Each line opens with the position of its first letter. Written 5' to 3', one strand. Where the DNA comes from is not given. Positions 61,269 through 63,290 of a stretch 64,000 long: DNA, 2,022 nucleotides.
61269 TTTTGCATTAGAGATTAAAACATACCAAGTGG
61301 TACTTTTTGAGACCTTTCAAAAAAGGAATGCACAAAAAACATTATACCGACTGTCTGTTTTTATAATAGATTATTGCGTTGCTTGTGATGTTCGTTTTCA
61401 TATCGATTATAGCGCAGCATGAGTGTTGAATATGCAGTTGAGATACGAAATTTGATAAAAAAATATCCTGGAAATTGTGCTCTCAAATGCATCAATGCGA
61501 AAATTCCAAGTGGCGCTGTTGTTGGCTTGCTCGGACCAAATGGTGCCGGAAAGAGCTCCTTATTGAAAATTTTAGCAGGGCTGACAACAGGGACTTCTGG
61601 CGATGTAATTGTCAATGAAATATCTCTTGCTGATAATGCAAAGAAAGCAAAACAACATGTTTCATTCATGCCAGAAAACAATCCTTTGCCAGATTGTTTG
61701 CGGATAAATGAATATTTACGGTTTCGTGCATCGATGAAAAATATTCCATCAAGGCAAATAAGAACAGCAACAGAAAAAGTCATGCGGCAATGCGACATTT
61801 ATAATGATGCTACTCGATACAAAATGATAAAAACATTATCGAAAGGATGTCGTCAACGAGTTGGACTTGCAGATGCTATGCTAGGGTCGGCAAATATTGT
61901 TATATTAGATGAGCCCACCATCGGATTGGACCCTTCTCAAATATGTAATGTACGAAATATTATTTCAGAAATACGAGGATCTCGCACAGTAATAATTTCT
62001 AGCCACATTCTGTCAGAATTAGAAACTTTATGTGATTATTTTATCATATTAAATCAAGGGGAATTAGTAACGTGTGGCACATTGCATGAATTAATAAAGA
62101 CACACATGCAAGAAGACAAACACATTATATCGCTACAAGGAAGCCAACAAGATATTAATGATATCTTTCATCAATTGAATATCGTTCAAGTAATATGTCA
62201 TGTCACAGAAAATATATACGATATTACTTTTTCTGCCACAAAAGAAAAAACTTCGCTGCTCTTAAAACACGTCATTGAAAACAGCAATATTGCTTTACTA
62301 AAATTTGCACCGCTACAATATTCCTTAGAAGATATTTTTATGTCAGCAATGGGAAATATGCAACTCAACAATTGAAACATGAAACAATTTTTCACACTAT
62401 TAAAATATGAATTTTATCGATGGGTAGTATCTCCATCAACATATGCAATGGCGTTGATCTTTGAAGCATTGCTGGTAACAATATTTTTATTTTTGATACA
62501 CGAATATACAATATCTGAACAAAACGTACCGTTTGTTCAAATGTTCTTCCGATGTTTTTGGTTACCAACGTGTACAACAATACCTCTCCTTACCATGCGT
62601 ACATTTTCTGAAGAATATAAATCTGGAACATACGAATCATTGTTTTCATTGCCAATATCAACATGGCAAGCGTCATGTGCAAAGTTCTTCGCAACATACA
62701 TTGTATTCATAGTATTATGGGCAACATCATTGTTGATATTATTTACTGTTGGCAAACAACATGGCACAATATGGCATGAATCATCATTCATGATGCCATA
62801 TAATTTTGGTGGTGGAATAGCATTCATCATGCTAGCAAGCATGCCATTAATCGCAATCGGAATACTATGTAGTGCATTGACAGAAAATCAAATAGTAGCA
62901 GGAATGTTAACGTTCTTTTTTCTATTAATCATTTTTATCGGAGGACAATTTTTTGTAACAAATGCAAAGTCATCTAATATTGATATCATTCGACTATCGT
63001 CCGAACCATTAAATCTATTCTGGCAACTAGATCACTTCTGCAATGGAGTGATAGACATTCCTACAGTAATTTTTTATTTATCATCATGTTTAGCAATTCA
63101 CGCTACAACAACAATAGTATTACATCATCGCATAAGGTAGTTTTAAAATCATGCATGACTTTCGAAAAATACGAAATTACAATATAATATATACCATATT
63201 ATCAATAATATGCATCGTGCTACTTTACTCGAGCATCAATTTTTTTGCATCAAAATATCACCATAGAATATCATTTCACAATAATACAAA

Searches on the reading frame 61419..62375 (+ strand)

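Call 20: search_protein_families(library=pfam, proteins=[window:61419-62375:+], max_evalue=0.001)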
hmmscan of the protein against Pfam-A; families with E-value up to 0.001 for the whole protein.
window:61419-62375:+ (318 aa): 3 families
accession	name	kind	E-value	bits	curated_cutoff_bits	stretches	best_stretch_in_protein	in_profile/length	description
PF00005.33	ABC_tran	-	6e-28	98.6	25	1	23-167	2-136/137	ABC transporter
PF13304.12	AAA_21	-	3.3e-10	41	27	1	35-55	2-22/304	AAA domain, putative AbiEii toxin, Type IV TA system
PF13732.12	DrrA1-3_C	-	0.00034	21.7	27.4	1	220-310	1-80/81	ATP-binding protein DrrA1-3-like, C-terminal domain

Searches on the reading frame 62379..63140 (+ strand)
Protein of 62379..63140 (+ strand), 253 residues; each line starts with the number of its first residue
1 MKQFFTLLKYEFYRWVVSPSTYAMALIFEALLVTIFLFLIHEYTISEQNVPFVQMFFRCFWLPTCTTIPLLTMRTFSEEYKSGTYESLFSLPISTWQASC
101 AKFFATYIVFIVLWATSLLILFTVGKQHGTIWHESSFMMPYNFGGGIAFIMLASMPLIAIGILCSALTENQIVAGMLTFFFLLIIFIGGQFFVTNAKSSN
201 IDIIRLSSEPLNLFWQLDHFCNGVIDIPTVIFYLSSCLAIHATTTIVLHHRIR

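Call 20: search_protein_families(library=pfam, proteins=[window:62379-63140:+], max_evalue=0.001)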
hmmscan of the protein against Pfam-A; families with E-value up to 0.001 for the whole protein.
window:62379-63140:+ (253 aa): 5 families
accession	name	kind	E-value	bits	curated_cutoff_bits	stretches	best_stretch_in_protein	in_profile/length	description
PF12698.13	ABC2_membrane_3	-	4.1e-11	43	31.6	1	52-197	160-296/347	ABC-2 family transporter protein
PF12730.13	ABC2_membrane_4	-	7.4e-08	33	27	1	8-183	2-177/179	ABC-2 family transporter protein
PF12679.13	ABC2_membrane_2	-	8.5e-06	25.7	27.2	1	70-188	84-200/283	ABC-2 family transporter protein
PF01061.29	ABC2_membrane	-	2.7e-05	24.2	26.9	1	3-193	2-181/211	ABC-2 type transporter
PF13346.12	ABC2_membrane_5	-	0.00088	19.3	25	0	30-201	15-169/205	ABC-2 family transporter protein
